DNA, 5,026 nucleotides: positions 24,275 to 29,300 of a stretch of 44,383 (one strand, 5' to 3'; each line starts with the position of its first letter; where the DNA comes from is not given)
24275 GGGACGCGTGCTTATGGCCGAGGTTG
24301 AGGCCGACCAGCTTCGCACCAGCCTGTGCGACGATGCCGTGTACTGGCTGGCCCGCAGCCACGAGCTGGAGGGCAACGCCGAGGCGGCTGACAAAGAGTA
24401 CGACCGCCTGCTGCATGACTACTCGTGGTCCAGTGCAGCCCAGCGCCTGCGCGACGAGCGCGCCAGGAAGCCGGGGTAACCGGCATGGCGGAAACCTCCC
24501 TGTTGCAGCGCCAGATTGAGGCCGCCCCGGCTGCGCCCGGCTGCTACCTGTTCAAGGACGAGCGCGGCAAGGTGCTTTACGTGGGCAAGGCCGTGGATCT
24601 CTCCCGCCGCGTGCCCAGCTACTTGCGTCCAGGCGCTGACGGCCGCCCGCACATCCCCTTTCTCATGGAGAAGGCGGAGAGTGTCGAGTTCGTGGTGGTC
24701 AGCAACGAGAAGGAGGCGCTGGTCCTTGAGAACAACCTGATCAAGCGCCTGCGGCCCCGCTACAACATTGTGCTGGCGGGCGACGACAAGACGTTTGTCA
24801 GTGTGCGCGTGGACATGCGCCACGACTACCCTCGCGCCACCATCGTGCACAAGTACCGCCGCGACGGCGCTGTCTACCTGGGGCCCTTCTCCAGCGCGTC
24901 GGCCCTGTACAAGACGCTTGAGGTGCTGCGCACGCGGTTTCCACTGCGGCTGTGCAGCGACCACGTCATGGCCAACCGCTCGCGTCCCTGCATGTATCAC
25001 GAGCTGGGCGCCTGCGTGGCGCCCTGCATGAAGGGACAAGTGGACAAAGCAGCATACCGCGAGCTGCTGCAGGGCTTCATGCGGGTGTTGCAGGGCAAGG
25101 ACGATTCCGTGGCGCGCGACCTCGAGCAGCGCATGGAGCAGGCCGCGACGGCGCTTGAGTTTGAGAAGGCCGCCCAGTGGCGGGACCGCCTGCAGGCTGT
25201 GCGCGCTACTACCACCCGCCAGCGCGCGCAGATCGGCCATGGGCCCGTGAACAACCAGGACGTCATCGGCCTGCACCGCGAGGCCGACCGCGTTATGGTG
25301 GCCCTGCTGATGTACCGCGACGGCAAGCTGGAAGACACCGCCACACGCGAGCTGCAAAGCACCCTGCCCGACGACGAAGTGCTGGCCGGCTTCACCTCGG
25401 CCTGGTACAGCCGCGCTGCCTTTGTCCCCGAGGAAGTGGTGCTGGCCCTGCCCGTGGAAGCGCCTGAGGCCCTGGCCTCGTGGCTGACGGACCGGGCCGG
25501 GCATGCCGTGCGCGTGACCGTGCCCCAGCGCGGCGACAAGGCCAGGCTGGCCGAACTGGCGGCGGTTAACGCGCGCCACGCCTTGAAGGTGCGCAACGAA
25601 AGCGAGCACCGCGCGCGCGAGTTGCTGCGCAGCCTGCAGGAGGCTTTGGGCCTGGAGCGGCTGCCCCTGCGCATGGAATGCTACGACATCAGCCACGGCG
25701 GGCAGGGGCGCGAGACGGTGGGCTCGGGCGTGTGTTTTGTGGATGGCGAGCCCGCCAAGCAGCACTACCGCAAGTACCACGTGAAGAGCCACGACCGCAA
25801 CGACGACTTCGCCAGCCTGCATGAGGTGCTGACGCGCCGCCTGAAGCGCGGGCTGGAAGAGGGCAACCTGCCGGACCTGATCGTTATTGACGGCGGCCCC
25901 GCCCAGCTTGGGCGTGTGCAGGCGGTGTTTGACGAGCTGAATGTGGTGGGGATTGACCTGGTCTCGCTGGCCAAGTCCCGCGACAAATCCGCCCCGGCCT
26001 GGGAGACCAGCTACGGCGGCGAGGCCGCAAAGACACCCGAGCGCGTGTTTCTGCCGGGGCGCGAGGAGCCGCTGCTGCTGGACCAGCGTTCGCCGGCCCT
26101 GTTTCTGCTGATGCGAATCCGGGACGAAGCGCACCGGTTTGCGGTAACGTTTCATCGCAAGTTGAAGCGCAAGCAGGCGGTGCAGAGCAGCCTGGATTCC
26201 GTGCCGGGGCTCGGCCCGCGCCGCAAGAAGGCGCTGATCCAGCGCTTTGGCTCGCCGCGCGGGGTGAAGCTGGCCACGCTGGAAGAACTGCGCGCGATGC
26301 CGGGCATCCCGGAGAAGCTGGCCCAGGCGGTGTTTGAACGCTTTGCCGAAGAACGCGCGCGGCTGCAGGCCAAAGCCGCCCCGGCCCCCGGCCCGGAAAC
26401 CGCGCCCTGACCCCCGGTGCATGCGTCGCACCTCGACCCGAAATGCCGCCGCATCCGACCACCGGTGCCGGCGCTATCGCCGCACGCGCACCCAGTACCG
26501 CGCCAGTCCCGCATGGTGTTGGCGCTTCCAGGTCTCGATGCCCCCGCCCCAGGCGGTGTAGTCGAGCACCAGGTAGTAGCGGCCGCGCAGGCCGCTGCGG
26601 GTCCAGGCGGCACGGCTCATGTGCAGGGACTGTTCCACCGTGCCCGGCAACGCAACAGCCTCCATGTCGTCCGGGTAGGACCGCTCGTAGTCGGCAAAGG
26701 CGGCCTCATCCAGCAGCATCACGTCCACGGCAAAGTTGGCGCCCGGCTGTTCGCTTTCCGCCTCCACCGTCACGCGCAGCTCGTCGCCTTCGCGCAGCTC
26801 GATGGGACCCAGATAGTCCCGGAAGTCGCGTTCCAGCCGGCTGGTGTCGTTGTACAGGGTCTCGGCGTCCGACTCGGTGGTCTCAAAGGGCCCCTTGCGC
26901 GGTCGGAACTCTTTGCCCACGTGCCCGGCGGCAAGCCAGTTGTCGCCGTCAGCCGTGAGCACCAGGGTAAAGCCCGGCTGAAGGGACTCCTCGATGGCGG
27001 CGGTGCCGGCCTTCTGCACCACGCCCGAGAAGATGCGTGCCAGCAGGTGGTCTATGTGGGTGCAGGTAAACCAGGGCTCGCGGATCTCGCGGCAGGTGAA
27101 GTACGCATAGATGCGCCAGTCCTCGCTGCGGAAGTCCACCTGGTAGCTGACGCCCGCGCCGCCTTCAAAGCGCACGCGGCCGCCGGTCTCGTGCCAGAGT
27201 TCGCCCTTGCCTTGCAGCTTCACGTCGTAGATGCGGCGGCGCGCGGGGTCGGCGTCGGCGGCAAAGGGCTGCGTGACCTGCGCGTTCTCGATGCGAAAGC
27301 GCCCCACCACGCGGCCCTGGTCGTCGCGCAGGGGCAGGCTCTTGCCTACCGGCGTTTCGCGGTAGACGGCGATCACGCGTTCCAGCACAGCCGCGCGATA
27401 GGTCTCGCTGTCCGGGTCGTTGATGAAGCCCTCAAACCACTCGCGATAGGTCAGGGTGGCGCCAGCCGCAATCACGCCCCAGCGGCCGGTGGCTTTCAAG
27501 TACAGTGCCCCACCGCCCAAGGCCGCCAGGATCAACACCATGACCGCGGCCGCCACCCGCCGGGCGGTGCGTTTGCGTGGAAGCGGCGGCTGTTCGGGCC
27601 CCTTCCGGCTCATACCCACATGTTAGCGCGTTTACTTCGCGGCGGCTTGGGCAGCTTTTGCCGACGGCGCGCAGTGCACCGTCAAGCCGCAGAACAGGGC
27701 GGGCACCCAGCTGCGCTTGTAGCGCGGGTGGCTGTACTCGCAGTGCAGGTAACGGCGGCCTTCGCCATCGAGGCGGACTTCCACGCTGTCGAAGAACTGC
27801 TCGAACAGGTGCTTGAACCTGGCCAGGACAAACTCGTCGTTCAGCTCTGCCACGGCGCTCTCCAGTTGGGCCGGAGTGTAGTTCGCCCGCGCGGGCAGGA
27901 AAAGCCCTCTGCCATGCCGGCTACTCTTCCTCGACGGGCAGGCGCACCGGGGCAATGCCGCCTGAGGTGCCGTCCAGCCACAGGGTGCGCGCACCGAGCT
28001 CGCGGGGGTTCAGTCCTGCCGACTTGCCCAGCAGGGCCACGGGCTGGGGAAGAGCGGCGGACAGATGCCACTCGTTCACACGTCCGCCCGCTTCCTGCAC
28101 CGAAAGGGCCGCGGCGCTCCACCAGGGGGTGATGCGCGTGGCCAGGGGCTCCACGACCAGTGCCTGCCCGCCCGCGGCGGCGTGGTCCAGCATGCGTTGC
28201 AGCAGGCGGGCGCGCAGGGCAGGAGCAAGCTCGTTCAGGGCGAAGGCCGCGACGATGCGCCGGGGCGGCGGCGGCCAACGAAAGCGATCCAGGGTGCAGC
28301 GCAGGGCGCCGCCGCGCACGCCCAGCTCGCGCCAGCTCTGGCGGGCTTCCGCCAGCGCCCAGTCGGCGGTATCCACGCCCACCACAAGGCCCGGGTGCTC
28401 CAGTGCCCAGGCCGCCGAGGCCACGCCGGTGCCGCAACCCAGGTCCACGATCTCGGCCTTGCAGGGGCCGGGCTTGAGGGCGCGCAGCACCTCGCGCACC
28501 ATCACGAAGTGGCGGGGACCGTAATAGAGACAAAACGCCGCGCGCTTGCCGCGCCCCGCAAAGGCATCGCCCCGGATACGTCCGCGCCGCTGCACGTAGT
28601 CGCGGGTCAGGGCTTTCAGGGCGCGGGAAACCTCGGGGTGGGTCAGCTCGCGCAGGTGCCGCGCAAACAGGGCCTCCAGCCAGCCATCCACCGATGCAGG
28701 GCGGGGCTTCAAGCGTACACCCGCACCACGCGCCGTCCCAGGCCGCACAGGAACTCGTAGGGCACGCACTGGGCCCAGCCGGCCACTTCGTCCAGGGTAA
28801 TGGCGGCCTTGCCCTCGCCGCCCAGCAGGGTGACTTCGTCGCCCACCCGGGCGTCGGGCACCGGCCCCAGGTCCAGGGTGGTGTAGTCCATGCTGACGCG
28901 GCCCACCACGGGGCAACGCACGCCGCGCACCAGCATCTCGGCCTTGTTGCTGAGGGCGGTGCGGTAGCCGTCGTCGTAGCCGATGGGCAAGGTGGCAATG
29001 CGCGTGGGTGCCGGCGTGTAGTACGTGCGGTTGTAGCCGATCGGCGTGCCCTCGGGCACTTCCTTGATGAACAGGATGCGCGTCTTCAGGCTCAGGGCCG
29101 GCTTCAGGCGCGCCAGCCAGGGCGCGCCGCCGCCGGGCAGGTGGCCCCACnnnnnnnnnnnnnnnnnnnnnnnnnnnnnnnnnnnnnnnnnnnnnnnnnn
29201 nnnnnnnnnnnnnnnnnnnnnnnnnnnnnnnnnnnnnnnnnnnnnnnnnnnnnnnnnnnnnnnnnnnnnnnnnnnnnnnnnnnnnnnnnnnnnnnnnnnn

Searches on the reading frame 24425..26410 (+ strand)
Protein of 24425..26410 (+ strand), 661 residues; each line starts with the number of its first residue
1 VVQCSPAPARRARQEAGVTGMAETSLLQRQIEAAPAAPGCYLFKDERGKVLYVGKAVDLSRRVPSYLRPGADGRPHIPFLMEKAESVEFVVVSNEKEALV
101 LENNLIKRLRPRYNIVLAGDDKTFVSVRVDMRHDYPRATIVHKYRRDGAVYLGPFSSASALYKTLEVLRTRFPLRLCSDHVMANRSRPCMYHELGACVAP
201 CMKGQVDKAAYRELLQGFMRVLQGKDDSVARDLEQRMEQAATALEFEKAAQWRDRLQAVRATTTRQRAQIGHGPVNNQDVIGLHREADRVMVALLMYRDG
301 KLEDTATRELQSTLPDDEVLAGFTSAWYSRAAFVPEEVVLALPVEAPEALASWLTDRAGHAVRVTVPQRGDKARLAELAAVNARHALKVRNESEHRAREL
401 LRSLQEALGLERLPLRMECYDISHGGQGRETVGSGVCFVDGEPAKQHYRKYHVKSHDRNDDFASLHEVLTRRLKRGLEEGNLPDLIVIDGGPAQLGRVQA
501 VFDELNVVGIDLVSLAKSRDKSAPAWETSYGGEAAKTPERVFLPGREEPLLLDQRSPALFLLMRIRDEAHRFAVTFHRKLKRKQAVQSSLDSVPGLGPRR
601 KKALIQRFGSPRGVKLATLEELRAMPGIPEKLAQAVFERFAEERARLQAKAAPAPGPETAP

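Call 67: search_protein_families(library=pfam, proteins=[window:24425-26410:+], max_evalue=0.00001)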
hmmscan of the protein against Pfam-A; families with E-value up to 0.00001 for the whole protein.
window:24425-26410:+ (661 aa): 5 families
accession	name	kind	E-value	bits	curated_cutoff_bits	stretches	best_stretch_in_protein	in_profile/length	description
PF08459.17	UvrC_RNaseH_dom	-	3.1e-50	170.6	22.3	1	405-574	1-159/159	UvrC RNAse H endonuclease domain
PF22920.2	UvrC_RNaseH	-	4.2e-26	91.6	24.3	1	277-388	1-114/116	UvrC Ribonuclease H-like domain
PF02151.25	UVR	-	2.9e-09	36.8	21.5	1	228-260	2-34/36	UvrB/uvrC motif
PF14520.12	HHH_5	-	1.6e-08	35.3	27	1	589-636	3-51/57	Helix-hairpin-helix domain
PF01541.30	GIY-YIG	-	3e-07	31.1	22.6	1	38-114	2-78/78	GIY-YIG catalytic domain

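Call 75: search_protein_families(library=padloc, proteins=[window:24425-26410:+], max_evalue=0.00001)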
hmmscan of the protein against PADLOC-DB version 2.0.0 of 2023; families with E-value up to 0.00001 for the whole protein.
window:24425-26410:+ (661 aa): 0 families

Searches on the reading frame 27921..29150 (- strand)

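Call 23: search_protein_families(library=pfam, proteins=[window:27921-29150:-], max_evalue=0.01)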
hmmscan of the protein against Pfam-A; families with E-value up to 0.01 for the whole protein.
window:27921-29150:- (409 aa): 6 families
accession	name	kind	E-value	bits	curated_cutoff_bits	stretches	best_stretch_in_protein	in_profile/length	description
PF13649.12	Methyltransf_25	-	5.3e-09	37.1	27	1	234-328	1-97/97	Methyltransferase domain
PF13847.12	Methyltransf_31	-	3.5e-05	24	27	1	233-278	6-53/145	Methyltransferase domain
PF05175.20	MTS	-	7.5e-05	22.9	23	1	230-279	31-81/170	Methyltransferase small domain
PF13489.12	Methyltransf_23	-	0.00024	21.3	27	1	217-346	9-124/164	Methyltransferase domain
PF08241.18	Methyltransf_11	-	0.00066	20.7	21.2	0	235-277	1-42/95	Methyltransferase domain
PF08242.18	Methyltransf_12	-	0.0047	18.1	30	0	235-328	1-96/98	Methyltransferase domain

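Call 75: search_protein_families(library=padloc, proteins=[window:27921-29150:-], max_evalue=0.00001)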
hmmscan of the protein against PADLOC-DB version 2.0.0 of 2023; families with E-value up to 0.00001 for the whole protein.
window:27921-29150:- (409 aa): 1 family
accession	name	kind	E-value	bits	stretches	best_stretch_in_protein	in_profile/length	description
PDLC04134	mad2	-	5.9e-13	46.4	1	207-355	269-417/492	mads_2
